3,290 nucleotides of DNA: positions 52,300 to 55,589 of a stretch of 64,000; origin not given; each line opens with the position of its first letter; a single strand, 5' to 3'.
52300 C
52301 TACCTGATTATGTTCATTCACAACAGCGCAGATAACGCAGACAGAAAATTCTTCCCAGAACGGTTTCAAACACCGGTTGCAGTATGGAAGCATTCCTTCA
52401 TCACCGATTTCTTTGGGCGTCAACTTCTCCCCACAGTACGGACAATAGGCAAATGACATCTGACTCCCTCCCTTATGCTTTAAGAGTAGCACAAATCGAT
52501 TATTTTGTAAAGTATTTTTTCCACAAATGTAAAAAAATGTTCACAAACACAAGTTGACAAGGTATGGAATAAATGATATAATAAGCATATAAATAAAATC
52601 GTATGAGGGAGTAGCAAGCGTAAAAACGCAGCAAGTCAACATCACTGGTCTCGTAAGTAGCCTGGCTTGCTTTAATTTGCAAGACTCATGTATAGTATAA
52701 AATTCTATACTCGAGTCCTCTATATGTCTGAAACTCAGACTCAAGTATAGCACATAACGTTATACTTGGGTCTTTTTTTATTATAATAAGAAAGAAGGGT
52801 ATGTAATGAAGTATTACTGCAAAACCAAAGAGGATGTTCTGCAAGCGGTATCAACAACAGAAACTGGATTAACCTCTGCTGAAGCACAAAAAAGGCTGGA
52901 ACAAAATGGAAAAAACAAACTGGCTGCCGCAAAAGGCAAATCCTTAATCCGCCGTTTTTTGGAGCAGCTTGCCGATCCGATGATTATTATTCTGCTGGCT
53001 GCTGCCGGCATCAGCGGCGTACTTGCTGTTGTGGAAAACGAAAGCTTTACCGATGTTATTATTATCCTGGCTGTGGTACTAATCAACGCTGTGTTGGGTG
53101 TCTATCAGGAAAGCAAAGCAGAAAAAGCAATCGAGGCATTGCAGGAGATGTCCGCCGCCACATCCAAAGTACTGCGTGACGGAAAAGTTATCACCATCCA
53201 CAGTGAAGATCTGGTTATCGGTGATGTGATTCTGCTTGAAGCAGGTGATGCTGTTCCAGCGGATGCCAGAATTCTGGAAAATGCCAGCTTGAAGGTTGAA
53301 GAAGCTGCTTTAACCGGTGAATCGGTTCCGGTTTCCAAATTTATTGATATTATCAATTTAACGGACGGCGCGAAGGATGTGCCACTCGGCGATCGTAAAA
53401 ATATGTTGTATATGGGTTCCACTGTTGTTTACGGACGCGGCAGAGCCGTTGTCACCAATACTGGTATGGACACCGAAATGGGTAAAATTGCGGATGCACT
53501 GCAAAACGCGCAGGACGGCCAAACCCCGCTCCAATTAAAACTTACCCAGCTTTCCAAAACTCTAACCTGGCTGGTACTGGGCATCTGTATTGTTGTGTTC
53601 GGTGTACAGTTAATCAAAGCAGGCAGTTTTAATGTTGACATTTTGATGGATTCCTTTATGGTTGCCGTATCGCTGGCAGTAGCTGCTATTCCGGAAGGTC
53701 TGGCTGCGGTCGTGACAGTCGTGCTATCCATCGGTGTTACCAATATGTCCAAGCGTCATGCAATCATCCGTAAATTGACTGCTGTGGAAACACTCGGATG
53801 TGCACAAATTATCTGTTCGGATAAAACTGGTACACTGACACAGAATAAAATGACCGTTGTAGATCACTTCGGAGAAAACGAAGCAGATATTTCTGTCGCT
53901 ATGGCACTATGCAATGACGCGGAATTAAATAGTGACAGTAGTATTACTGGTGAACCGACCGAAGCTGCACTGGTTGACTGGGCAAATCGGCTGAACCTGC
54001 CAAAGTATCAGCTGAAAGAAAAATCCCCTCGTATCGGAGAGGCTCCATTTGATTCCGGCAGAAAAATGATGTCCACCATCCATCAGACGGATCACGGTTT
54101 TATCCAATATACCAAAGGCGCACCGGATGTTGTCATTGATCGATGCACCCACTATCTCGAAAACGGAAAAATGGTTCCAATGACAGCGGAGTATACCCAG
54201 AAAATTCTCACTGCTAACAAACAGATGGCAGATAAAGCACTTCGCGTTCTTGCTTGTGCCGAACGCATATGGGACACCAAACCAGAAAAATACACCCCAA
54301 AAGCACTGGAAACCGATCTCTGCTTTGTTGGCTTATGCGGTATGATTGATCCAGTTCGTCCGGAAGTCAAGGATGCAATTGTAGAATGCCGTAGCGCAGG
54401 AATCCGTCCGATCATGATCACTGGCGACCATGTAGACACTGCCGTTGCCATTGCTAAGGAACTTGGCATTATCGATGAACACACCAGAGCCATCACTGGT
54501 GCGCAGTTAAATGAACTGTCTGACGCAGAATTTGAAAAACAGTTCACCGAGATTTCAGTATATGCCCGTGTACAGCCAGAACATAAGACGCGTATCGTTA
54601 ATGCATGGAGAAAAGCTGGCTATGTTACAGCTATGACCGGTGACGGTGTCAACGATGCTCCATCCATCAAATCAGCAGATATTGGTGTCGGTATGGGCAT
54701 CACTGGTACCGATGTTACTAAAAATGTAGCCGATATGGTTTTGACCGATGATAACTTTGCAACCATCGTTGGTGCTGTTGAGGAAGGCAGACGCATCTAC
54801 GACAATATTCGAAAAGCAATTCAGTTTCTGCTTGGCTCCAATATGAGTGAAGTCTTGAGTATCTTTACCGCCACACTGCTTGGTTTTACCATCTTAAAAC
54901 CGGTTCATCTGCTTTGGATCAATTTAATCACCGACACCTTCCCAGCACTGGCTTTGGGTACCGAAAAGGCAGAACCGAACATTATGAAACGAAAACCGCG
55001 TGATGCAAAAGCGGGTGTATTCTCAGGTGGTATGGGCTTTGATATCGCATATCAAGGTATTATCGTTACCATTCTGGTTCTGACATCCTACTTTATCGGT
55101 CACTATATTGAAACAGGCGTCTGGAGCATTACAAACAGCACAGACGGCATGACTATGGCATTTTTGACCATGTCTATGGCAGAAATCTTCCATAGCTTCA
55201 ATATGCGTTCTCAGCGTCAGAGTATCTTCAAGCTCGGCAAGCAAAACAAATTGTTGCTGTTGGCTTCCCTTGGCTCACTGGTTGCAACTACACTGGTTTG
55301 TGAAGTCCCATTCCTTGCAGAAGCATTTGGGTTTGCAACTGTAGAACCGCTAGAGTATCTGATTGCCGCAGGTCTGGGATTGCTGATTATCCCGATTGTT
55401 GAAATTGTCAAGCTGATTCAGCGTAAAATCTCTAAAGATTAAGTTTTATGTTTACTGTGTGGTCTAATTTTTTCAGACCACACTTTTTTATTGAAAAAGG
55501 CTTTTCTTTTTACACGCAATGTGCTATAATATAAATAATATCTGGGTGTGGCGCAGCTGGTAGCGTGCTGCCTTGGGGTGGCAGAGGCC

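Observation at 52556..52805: Promoter-aptamer-terminator leader upstream of a P-type ATPase: candidate Mn2+ (yybP-ykoY-like) riboswitch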

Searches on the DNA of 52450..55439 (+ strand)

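Call 3: search_rna_families(source=window, start=52450, end=52900, threshold=evalue, max_evalue=10, show_alignments=5)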
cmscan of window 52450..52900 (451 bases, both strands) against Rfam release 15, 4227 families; matches with E-value up to 10: 9.
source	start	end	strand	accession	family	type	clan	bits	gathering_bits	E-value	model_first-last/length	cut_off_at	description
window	52681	52774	+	RF04205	MIR2606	Gene; miRNA;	-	22.4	139.7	0.63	1-165/165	no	MIR2606 microRNA precursor family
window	52681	52774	-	RF04205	MIR2606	Gene; miRNA;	-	21.7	139.7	0.89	1-165/165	no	MIR2606 microRNA precursor family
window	52723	52779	+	RF02399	NsiR1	Gene; sRNA;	-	20.2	39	0.12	1-60/60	no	Nitrogen stress-induced RNA 1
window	52683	52798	+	RF03530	bglG-cis-reg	Cis-reg;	-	18.5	80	0.81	1-137/137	no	cis-regulatory element of the bglG/LicT operon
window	52535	52619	+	RF02896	S774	Gene; sRNA;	-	18.4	48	8.9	1-95/95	no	Staphylococcus sRNA 774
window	52680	52773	-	RF03818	MIR7994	Gene; miRNA;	-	16.8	100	2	1-90/90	no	MIR7994 microRNA precursor family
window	52725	52828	+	RF02334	TtnuHACA28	Gene; snRNA; snoRNA; HACA-box;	-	16.1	130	5.3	1-134/134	no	Tetrahymena snoRNA TtnuHACA28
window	52682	52775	+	RF03818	MIR7994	Gene; miRNA;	-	15.4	100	4.6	1-90/90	no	MIR7994 microRNA precursor family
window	52808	52841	+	RF01414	Dicty_Class_I_RNA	Gene;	-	15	41.5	6.2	1-56/56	no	Class I RNA from Dictyostelium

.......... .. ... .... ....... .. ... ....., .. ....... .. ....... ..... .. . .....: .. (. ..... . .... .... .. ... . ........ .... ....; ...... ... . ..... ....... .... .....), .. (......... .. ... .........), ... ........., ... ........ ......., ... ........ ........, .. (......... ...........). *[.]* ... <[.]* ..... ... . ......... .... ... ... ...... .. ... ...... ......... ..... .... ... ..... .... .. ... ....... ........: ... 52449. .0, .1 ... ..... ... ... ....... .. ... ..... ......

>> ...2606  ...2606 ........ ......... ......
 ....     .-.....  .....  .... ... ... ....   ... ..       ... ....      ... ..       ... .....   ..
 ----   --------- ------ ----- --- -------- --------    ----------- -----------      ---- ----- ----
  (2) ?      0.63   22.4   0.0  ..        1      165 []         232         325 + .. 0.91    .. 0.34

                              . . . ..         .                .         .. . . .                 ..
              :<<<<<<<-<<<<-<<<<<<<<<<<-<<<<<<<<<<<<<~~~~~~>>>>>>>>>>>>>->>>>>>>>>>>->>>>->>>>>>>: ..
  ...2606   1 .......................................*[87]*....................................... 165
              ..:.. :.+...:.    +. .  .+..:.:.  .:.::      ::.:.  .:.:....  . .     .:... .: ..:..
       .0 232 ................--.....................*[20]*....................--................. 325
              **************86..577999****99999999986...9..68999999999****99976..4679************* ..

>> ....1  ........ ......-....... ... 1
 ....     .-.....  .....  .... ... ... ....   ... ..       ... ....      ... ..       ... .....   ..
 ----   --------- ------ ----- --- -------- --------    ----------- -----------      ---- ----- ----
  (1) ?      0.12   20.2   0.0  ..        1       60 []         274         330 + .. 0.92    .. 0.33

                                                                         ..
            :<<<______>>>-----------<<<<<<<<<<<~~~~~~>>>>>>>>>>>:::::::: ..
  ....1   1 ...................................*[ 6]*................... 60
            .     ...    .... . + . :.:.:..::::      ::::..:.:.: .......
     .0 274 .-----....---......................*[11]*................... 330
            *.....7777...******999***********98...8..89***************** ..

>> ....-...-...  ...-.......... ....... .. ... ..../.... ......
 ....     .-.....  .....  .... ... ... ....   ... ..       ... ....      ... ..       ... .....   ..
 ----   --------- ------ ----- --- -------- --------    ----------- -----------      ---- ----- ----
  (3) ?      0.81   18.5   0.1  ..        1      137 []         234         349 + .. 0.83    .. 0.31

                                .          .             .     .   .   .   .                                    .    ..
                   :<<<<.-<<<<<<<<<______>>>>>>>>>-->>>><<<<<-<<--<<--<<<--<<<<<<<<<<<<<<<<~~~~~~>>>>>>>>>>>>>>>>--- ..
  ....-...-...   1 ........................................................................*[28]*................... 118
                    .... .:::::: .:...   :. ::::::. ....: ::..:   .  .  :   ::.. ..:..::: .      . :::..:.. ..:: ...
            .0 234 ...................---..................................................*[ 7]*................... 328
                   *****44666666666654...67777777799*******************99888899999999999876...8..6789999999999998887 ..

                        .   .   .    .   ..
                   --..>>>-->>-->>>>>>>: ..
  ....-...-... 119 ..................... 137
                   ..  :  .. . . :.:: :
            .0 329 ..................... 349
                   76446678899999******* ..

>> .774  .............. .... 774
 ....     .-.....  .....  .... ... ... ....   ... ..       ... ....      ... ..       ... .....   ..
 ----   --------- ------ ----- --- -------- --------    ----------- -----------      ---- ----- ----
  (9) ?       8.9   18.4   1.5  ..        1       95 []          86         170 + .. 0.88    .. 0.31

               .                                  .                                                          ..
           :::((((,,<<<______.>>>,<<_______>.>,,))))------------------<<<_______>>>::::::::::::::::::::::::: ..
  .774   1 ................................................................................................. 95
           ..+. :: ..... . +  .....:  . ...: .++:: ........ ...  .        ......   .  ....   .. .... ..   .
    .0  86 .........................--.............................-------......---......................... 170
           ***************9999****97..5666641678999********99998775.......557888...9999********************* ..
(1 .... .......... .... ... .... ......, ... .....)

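Call 12: search_rna_families(sources=[L048, L062, L065, L078, L012, L023, L028, L044, L001, L002, L003, L006, L009, L013, L020, L043, L047, L050, L061, L077], threshold=gathering, show_alignments=4)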
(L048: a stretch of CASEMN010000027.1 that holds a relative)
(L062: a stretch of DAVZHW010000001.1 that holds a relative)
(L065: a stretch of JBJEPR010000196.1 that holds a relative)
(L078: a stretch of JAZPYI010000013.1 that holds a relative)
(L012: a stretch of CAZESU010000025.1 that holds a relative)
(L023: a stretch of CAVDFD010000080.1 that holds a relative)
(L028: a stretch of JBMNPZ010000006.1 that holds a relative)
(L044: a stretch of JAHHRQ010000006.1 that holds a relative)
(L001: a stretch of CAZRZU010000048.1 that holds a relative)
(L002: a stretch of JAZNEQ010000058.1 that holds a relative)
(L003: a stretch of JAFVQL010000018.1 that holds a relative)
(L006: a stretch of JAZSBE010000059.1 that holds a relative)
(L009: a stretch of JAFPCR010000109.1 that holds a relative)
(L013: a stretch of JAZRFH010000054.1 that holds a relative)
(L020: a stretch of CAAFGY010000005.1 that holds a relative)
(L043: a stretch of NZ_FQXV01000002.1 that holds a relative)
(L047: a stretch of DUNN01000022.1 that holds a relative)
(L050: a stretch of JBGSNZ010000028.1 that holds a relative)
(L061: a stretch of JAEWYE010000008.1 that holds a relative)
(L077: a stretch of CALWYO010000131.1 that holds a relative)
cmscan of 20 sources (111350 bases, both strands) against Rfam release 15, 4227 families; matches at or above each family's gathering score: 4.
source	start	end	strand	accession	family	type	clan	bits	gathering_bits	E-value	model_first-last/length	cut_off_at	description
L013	4283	4354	+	RF00005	tRNA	Gene; tRNA;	CL00001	74.4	29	3.3e-14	1-71/71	no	tRNA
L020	5365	5436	+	RF00005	tRNA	Gene; tRNA;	CL00001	67.9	29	2.1e-12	1-71/71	no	tRNA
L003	4363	4569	-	RF00013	6S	Gene;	-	65.8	46.4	1.6e-10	1-187/187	no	6S / SsrS RNA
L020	5469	5550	+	RF00005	tRNA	Gene; tRNA;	CL00001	50.8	29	1.1e-07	1-71/71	no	tRNA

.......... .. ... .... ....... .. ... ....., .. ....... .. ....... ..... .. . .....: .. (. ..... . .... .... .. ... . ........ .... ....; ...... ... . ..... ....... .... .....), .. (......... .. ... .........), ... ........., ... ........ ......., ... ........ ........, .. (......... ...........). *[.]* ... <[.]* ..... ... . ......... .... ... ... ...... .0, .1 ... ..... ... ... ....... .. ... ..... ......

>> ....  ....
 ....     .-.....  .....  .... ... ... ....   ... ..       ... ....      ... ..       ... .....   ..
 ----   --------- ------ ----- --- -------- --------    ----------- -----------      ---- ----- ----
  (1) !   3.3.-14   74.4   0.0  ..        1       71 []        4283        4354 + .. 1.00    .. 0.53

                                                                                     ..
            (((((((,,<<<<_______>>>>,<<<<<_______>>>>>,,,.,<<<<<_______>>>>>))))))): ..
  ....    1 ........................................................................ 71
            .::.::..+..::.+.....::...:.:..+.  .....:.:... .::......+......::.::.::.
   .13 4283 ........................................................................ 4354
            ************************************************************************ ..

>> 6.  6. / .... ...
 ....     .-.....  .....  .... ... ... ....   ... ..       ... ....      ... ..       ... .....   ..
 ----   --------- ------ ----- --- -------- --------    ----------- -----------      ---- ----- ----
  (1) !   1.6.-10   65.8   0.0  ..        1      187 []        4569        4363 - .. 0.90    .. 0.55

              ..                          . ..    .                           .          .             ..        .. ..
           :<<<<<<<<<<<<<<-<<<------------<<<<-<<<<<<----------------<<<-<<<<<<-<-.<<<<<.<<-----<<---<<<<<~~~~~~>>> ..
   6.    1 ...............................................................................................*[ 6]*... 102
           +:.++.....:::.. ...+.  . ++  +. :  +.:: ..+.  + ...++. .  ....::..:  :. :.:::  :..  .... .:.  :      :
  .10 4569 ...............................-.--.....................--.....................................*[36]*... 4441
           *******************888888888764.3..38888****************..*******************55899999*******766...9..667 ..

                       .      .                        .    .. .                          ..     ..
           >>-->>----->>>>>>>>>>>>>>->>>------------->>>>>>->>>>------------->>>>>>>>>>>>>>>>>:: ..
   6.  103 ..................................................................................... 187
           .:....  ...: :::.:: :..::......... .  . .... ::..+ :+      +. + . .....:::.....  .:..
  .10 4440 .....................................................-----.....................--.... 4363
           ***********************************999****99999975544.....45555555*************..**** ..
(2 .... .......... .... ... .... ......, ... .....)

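Call 13: search_rna_families(source=L048, start=1250, end=1520, threshold=evalue, max_evalue=10, show_alignments=3)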
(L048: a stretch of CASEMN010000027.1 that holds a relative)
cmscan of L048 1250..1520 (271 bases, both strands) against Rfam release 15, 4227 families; matches with E-value up to 10: 4.
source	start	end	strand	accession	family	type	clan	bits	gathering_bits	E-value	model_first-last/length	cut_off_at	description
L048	1338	1450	+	RF00080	Manganese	Cis-reg; riboswitch;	-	16.4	45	0.01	1-177/177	no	Manganese Mn2+ riboswitch aptamer (yybP-ykoY)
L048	1434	1472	-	RF04063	MIR2629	Gene; miRNA;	-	12.7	60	2.7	1-66/66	no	MIR2629 microRNA precursor family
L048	1427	1465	+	RF04063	MIR2629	Gene; miRNA;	-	12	60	4.4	1-66/66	no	MIR2629 microRNA precursor family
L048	1472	1520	-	RF02271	uc_338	Cis-reg;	-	10.2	120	3.8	132-180/180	5'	TUC338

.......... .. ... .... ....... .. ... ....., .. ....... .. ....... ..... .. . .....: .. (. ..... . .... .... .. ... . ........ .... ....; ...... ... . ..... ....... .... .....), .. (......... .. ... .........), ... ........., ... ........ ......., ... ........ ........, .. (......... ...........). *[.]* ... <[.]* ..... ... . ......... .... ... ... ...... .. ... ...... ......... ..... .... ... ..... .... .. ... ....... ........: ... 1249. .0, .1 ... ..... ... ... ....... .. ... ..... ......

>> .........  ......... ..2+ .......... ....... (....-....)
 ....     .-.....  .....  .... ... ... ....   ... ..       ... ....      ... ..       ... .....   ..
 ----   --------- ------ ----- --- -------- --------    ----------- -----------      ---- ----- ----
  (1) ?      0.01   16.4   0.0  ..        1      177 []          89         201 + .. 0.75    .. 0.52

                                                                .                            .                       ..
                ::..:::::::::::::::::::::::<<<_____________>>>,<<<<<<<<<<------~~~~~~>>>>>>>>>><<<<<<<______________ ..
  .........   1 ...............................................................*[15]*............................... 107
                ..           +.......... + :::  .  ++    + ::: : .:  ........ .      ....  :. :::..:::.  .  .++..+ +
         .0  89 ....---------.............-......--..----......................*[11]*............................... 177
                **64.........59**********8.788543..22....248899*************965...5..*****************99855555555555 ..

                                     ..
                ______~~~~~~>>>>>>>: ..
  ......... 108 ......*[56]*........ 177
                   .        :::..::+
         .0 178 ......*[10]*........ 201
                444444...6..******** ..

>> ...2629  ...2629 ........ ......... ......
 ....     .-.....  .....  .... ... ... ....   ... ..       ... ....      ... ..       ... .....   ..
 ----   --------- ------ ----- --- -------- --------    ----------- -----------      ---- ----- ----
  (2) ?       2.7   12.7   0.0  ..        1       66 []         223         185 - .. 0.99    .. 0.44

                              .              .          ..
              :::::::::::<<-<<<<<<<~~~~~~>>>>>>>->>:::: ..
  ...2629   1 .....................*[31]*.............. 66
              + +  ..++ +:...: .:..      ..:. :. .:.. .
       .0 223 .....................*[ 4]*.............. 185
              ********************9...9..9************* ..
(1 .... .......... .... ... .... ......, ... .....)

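Call 20: build_rna_model(alignment_id=A1, structure=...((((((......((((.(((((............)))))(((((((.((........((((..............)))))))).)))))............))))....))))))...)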
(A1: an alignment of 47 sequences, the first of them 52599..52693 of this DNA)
Model R1 built from alignment A1 (47 sequences, 121 columns); structure: as given.
model positions 96; base pairs 28; branch points 1; effective number of sequences 3.67; information 0.596 bits per position. Calibrated on 0.2 Mb of random sequence (short: E-values are rough).
structure used (alignment columns):
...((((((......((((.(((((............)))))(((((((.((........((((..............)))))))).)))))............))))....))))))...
